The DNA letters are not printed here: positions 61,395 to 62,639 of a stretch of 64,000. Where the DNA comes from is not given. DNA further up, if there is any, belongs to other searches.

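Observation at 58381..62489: Overlapping four-gene operon: TPR membrane protein / secreted TPR-like protein / membrane-anchored PilZ / GT2 glycosyltransferase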

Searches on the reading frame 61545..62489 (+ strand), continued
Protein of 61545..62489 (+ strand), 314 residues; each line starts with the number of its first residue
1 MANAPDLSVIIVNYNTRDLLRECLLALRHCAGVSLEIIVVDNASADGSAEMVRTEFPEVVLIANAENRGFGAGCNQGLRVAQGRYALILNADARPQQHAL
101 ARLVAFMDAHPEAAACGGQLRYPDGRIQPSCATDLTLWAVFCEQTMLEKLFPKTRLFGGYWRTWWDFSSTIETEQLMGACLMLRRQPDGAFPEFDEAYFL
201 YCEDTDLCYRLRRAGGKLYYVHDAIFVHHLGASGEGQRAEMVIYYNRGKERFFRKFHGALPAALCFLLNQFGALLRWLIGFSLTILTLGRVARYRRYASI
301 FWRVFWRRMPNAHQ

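Call 80: search_protein_families(library=ncbifam, proteins=[L083:8866-9645:-, L053:10630-11523:-, L036:6859-7998:+], max_evalue=0.00001)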
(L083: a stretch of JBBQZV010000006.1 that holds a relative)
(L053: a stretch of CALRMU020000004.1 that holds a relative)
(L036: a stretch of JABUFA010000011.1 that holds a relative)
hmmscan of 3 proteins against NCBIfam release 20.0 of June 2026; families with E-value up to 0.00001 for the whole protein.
L083:8866-9645:- (260 aa): 174 families (the best 25 are shown)
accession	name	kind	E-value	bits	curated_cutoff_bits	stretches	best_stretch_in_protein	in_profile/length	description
NF010065.0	PRK13545.1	equivalog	1.6e-62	211.9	538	1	38-250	24-235/549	teichoic acids export protein ATP-binding subunit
NF010066.0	PRK13546.1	equivalog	7.2e-59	199.3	320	1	17-251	5-236/264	teichoic acids export ABC transporter ATP-binding subunit TagH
NF050108.1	galactan_ABC_ATP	equivalog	6.6e-55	186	400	1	48-251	39-242/244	galactan export ABC transporter ATP-binding subunit Wzt/RfbE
TIGR01188.1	drrA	subfamily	3.2e-28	98.9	312.45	2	113-244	79-210/302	daunorubicin resistance ABC transporter, ATP-binding protein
TIGR04521.1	ECF_ATPase_2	equivalog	1.2e-27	96.7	330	2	118-246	103-233/279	energy-coupling factor transporter ATPase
TIGR01166.1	cbiO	subfamily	1.2e-26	93.3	211.8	2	51-100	5-54/190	cobalt ABC transporter, ATP-binding protein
TIGR01186.1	proV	subfamily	2.8e-26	92.5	326.6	1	54-246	9-218/363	betaine/proline/choline family ABC transporter ATP-binding protein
NF010060.0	PRK13537.1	equivalog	1.8e-25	89.5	521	1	50-246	27-234/314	nodulation factor ABC transporter ATP-binding protein NodI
TIGR03864.1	PQQ_ABC_ATP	hypoth_equivalog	1.1e-24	87.2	302.25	1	52-246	15-220/236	ABC transporter, ATP-binding subunit, PQQ-dependent alcohol dehydrogenase system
TIGR04520.1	ECF_ATPase_1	equivalog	3.7e-24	85.6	315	2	49-100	13-64/269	energy-coupling factor transporter ATPase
TIGR00968.1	3a0106s01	subfamily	4.8e-23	81.9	342.75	1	49-246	11-219/237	sulfate ABC transporter ATP-binding protein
TIGR02673.1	FtsE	equivalog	6.2e-23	81.6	264.85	2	114-234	93-213/214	cell division ATP-binding protein FtsE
TIGR02204.1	MsbA_rel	hypoth_equivalog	1.4e-22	80.1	780.4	1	17-99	321-401/576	ABC transporter, permease/ATP-binding protein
NF040873.1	AztA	equivalog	2.6e-22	79.4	220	2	52-100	6-54/191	zinc ABC transporter ATP-binding protein AztA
NF007908.0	PRK10619.1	equivalog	4.8e-22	78.4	466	2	115-247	107-241/257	histidine ABC transporter ATP-binding protein HisP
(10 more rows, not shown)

L053:10630-11523:- (298 aa): 1 family
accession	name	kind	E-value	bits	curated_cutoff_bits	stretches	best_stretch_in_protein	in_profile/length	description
NF050109.1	galactan_ABC_perm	equivalog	6.9e-15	55.3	380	1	14-251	11-238/272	galactan export ABC transporter permease subunit Wzm/RfbD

L036:6859-7998:+ (379 aa): 11 families
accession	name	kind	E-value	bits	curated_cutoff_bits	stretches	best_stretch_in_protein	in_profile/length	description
TIGR03499.1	FlhF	equivalog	2.1e-66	224.8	174.15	1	4-262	3-286/286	flagellar biosynthesis GTPase FlhF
NF011312.0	PRK14723.1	equivalog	6.2e-57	193.6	951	1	4-361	3-375/768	flagellar biosynthesis regulator FlhF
NF009366.0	PRK12723.1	equivalog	6.3e-56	190.2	585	1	8-358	8-361/388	flagellar biosynthesis regulator FlhF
NF011310.0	PRK14721.1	equivalog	7.6e-51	173.7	725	1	3-360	2-377/423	flagellar biosynthesis regulator FlhF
NF009367.0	PRK12724.1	equivalog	1.3e-36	126.4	718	1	173-365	221-415/433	flagellar biosynthesis regulator FlhF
NF011311.0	PRK14722.1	equivalog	4.8e-31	108.1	777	1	176-358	138-330/374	flagellar biosynthesis regulator FlhF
NF005230.0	PRK06731.1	equivalog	6.9e-30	104.2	553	1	177-362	88-275/281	flagellar biosynthesis regulator FlhF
TIGR00064.1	ftsY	equivalog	2.8e-29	102.3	260.7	1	140-353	45-267/279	signal recognition particle-docking protein FtsY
NF009368.0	PRK12726.1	equivalog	3e-29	102.3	832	1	175-366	206-399/407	flagellar biosynthesis regulator FlhF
TIGR00959.1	ffh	equivalog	4.1e-27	95.1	473.2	1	166-366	90-295/428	signal recognition particle protein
TIGR01425.1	SRP54_euk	equivalog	2.2e-17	63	576.25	1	167-364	92-293/428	signal recognition particle protein SRP54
